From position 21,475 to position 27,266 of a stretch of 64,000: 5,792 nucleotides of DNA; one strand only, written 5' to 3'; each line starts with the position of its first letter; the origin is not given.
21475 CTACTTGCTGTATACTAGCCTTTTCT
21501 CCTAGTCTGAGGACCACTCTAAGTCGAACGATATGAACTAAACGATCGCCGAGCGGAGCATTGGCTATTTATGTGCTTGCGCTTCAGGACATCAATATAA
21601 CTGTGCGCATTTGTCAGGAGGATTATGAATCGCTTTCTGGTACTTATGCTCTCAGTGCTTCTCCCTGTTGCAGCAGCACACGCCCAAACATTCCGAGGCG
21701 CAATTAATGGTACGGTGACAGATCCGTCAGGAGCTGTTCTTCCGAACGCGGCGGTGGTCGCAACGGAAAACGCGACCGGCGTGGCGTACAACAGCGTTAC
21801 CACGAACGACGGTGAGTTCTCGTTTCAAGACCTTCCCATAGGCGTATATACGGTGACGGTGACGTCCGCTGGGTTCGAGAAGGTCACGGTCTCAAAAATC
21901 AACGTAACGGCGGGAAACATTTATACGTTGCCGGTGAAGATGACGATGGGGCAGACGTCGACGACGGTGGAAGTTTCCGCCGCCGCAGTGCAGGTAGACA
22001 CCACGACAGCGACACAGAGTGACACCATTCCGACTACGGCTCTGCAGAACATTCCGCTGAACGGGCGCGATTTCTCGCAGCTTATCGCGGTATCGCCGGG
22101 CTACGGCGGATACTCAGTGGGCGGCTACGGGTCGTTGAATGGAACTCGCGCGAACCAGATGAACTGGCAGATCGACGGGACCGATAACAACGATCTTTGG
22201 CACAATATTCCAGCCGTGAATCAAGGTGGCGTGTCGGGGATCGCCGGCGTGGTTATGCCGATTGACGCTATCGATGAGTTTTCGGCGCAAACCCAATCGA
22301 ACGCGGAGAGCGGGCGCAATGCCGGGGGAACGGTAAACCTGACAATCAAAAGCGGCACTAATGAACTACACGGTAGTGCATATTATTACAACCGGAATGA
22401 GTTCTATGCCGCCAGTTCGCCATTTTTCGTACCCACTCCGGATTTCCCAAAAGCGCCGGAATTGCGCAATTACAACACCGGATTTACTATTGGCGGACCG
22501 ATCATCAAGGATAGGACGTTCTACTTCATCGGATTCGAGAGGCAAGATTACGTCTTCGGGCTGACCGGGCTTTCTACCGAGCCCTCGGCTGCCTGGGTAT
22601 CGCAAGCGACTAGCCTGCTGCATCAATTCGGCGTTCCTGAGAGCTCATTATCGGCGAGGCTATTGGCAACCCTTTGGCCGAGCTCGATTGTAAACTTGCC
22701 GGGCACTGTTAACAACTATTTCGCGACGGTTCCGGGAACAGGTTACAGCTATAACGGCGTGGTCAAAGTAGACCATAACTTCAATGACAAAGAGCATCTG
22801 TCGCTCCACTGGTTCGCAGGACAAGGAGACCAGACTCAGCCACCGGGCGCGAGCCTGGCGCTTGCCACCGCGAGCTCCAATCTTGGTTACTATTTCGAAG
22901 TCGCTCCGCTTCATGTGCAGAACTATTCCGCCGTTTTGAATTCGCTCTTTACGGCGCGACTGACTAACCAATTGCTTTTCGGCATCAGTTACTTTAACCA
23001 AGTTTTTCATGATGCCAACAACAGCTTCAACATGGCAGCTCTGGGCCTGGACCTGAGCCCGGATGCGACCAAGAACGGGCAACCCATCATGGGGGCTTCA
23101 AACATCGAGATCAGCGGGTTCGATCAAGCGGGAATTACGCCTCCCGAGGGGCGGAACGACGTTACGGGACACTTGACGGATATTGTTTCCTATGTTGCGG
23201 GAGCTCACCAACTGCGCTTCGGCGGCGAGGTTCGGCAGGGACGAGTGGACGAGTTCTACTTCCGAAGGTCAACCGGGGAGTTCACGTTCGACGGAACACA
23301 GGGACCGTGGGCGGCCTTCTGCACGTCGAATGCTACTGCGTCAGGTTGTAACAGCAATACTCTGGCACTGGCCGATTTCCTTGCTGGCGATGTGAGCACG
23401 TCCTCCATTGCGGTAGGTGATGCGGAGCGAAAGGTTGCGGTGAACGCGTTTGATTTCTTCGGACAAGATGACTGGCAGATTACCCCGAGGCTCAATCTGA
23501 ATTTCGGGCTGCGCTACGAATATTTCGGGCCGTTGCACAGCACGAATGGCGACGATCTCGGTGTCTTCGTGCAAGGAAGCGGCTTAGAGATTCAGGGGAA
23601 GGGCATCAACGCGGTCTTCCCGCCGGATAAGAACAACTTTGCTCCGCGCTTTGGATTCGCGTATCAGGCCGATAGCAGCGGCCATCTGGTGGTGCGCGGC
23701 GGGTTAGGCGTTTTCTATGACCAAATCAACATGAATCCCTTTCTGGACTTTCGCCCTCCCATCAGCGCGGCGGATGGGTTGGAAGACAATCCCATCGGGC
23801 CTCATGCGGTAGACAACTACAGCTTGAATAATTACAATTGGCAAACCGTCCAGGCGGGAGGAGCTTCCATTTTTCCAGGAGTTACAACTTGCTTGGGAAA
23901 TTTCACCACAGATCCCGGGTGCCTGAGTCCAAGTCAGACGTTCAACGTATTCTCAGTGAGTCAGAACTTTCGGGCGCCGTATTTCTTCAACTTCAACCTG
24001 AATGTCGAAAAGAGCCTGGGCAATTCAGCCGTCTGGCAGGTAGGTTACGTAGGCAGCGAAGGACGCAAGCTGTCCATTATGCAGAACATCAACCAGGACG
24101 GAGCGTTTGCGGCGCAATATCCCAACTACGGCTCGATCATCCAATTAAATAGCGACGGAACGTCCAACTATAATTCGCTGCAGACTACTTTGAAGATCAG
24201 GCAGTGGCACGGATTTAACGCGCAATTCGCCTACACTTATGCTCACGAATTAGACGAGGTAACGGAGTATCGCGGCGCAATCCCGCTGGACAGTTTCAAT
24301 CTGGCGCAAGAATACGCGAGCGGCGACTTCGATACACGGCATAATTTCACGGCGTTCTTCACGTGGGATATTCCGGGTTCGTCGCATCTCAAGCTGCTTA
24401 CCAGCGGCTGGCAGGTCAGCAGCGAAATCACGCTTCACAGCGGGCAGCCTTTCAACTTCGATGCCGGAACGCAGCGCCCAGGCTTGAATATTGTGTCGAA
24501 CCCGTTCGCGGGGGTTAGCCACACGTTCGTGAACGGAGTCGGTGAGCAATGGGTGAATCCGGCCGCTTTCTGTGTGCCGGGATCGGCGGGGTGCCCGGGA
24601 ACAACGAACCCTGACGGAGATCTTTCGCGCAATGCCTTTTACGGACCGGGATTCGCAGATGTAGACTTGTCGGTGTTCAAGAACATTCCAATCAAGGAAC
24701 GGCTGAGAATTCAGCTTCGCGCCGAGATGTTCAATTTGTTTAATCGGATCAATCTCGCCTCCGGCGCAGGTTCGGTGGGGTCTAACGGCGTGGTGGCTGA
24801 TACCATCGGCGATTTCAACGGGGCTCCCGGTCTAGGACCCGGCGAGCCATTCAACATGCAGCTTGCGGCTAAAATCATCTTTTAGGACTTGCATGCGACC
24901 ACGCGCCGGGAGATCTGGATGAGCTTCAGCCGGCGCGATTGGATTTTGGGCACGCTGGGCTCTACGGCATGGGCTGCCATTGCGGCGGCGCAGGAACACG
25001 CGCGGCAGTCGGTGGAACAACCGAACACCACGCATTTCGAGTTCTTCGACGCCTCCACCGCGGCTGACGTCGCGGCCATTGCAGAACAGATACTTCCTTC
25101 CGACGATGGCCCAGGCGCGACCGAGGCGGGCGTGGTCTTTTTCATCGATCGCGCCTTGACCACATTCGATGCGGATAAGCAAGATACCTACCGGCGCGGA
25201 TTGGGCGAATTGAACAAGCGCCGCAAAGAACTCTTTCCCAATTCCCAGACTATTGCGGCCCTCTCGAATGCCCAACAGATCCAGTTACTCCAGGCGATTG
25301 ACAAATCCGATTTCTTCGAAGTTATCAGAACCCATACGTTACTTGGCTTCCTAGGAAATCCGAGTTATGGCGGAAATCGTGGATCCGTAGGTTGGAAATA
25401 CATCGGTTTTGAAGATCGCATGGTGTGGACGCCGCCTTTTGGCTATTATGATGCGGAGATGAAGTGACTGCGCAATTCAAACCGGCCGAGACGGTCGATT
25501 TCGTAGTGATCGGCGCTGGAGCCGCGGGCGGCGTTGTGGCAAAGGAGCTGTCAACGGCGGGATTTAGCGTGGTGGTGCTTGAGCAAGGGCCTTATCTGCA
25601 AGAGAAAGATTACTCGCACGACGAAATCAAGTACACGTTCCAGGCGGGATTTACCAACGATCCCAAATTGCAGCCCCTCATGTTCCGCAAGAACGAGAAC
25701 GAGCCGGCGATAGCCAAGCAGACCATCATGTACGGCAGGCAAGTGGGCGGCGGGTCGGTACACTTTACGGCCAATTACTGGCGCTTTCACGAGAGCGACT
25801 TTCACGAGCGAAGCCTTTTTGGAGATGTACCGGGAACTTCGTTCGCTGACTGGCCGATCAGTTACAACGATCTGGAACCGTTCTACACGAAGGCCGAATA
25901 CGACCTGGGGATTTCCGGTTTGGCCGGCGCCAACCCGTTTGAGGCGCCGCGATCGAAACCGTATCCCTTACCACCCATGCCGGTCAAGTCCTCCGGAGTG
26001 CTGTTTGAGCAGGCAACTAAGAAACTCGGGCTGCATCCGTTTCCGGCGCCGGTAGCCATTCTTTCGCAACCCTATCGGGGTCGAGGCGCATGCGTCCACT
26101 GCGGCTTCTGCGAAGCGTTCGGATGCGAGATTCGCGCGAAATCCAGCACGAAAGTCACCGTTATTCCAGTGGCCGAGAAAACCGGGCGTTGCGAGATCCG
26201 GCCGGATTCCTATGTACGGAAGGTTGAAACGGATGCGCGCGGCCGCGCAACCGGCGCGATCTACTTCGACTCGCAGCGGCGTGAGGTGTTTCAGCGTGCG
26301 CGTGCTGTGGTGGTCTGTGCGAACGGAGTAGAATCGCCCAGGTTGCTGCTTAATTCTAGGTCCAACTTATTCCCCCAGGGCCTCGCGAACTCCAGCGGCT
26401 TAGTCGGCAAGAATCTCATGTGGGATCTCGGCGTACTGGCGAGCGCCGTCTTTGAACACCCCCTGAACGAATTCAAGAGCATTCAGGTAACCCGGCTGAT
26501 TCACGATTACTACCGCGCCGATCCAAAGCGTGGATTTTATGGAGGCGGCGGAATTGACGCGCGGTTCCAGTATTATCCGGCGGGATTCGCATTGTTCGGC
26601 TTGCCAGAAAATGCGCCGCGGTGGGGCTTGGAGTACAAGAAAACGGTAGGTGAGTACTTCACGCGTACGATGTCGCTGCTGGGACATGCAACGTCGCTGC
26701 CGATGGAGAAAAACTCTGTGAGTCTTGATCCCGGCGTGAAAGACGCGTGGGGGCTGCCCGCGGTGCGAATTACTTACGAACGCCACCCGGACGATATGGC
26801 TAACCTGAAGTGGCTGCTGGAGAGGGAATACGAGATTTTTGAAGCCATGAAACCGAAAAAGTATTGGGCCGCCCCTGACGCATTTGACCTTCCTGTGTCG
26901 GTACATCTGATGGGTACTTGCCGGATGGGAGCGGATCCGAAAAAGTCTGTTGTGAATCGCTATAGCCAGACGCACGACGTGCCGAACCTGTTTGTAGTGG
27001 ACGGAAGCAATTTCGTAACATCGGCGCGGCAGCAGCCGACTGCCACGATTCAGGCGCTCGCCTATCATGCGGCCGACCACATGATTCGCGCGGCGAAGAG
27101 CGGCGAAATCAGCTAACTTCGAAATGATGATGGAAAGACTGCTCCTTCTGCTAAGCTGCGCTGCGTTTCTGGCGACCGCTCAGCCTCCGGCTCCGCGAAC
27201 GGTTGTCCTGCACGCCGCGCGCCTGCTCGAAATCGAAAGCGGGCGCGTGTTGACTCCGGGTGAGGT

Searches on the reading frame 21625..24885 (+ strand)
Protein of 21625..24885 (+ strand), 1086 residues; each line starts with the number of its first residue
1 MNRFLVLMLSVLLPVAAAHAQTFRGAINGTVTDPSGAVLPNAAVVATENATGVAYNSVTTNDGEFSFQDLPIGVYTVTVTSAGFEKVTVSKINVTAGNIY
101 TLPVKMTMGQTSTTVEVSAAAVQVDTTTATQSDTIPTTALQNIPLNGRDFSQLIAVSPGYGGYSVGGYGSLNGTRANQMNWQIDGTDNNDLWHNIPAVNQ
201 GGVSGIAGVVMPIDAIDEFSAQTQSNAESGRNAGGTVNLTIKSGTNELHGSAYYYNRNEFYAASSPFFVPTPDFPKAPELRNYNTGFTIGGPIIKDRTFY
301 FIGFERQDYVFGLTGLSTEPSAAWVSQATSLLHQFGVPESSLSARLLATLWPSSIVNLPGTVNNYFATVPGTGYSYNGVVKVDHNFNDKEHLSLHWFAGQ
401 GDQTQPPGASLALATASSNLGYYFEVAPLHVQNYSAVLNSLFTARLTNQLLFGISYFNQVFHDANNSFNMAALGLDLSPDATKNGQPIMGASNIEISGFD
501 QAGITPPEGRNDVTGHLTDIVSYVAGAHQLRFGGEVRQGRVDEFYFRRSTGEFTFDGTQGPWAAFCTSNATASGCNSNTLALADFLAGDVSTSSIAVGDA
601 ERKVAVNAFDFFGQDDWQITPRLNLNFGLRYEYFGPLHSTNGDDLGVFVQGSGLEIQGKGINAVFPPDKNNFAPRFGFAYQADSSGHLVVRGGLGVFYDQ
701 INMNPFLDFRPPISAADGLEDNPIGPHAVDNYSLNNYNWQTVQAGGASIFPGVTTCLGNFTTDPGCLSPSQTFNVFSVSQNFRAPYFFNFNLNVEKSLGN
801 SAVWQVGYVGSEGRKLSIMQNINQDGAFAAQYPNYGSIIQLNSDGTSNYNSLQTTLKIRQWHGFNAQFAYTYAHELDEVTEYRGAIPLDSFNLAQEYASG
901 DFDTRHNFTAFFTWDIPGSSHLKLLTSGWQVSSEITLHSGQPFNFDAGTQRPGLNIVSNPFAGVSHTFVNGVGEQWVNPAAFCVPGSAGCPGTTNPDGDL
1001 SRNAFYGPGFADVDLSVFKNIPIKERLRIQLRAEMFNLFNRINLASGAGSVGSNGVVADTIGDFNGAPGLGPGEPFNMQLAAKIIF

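Call 45: search_protein_families(library=pfam, proteins=[window:21625-24885:+], max_evalue=0.001)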
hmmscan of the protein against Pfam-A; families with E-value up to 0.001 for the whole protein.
window:21625-24885:+ (1086 aa): 5 families
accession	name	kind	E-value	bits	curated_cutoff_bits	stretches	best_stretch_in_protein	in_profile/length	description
PF25183.1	OMP_b-brl_4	-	7.6e-166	554.3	30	1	240-1055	1-825/838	Outer membrane beta barrel domain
PF13620.12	CarboxypepD_reg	-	3.6e-20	72.5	32.3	1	27-106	2-81/82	Carboxypeptidase regulatory-like domain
PF13715.12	CarbopepD_reg_2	-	8.4e-07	29.4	32.2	1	27-103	1-73/88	CarboxypepD_reg-like domain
PF09430.16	EMC7_beta-sandw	-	0.0002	22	26.6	1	48-116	15-80/122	ER membrane protein complex subunit 7, beta-sandwich domain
PF00593.30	TonB_dep_Rec_b-barrel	-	0.00032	21.1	27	1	477-693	102-236/436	TonB dependent receptor-like, beta-barrel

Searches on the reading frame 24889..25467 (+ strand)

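Call 45: search_protein_families(library=pfam, proteins=[window:24889-25467:+], max_evalue=0.001)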
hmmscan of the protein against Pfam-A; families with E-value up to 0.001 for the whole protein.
window:24889-25467:+ (192 aa): 1 family
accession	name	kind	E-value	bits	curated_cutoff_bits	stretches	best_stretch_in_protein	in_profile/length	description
PF13618.11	Gluconate_2-dh3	-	1.7e-23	83.9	23.4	1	59-174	5-133/135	Gluconate 2-dehydrogenase subunit 3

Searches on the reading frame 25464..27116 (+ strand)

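Call 45: search_protein_families(library=pfam, proteins=[window:25464-27116:+], max_evalue=0.001)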
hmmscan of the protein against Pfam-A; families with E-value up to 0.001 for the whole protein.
window:25464-27116:+ (550 aa): 5 families
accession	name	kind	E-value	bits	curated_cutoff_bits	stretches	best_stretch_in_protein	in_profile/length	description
PF05199.19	GMC_oxred_C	-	1.5e-25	90.8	24.6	1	413-533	1-139/139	GMC oxidoreductase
PF00732.25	GMC_oxred_N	-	5.7e-12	46.3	23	1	12-319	2-214/218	GMC oxidoreductase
PF01266.30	DAO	-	5.5e-07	29.9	27.9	1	12-45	1-34/353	FAD dependent oxidoreductase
PF00890.30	FAD_binding_2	-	1.3e-06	28.3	20.4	1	12-44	1-33/414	FAD binding domain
PF13450.12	NAD_binding_8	-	2e-05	25.2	21.9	1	15-45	1-31/68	NAD(P)-binding Rossmann-like domain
